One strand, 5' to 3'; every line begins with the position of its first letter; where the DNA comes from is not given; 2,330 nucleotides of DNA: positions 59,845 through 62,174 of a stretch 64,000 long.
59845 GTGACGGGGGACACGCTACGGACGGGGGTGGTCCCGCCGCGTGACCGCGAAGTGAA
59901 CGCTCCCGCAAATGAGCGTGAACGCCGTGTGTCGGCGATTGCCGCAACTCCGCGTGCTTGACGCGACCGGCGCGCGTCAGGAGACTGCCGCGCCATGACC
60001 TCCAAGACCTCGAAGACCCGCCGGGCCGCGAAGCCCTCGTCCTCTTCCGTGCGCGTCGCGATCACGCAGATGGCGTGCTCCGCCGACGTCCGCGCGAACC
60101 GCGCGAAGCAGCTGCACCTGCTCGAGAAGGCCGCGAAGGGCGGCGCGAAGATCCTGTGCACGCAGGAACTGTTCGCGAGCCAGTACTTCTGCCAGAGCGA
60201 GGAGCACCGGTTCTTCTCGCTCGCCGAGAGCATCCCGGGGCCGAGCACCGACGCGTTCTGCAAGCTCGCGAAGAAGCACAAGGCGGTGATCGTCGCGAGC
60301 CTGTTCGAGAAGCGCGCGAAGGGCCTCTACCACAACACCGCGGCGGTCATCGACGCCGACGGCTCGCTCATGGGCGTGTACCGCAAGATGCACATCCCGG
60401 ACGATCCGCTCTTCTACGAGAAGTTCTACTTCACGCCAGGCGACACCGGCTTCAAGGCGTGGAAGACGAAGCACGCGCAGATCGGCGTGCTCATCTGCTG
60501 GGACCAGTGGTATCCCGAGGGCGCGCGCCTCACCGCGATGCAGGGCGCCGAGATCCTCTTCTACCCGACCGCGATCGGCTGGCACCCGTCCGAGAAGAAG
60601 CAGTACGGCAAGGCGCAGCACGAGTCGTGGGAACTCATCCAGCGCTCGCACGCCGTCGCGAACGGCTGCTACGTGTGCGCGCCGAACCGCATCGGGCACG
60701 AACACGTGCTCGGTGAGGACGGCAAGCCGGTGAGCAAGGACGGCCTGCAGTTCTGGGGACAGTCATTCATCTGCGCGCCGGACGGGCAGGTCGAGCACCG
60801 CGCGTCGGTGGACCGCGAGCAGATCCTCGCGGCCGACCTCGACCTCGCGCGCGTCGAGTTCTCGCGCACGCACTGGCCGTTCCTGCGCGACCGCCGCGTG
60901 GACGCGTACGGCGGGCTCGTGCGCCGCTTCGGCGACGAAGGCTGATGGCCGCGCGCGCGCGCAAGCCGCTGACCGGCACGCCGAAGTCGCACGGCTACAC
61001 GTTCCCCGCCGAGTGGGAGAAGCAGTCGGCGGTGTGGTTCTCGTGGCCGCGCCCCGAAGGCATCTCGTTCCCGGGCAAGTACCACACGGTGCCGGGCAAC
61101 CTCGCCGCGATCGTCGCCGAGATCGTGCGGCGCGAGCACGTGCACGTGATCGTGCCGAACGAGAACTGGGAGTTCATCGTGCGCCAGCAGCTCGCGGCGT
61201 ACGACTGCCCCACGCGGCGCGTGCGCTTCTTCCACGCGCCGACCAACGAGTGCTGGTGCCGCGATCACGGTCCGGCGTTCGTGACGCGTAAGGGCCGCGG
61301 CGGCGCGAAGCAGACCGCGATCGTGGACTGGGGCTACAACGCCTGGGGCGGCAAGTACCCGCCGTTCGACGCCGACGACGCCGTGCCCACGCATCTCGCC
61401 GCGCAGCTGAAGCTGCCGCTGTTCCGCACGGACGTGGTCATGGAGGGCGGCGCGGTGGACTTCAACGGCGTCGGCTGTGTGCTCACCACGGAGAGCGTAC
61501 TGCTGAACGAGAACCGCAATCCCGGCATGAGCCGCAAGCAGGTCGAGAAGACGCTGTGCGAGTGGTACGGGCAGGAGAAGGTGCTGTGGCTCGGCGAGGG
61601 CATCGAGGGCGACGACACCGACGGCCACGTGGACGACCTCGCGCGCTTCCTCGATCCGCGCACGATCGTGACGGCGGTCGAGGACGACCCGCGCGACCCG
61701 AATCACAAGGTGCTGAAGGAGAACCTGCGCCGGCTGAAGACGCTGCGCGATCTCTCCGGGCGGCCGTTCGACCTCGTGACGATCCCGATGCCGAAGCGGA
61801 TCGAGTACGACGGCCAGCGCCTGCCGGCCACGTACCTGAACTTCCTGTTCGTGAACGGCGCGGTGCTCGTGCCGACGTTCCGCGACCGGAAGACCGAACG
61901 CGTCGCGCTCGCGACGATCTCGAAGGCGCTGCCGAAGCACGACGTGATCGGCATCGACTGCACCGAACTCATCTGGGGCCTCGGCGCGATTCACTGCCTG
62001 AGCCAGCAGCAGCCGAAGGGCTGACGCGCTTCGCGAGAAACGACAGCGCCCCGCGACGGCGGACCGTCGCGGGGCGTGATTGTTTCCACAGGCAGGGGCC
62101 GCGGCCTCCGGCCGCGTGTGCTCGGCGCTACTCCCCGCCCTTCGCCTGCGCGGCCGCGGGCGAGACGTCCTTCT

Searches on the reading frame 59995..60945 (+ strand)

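Call 19: search_protein_families(library=pfam, proteins=[window:59995-60945:+], max_evalue=0.001)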
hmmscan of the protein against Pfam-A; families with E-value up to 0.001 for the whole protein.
window:59995-60945:+ (316 aa): 1 family
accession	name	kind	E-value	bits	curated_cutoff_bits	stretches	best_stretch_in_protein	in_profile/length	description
PF00795.27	CN_hydrolase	-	5.9e-61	206.5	23.2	1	20-289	1-253/256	Carbon-nitrogen hydrolase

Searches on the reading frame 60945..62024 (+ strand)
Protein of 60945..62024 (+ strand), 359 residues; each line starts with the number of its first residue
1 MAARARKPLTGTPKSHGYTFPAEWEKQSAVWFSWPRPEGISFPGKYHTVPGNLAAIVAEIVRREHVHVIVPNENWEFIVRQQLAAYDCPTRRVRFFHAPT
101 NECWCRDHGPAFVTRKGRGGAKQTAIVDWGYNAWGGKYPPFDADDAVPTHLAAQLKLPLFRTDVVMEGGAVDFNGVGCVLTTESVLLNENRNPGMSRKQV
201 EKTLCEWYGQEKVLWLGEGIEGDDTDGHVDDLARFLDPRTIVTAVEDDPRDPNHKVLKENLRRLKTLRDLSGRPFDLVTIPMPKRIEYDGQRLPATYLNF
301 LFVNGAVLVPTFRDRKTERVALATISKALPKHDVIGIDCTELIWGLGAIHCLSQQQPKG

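Call 19: search_protein_families(library=pfam, proteins=[window:60945-62024:+], max_evalue=0.001)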
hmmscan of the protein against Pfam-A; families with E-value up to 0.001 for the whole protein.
window:60945-62024:+ (359 aa): 1 family
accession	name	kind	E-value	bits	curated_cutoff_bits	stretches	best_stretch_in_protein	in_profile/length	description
PF04371.20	PAD_porph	-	6.4e-118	394.1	25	1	20-357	2-321/321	Porphyromonas-type peptidyl-arginine deiminase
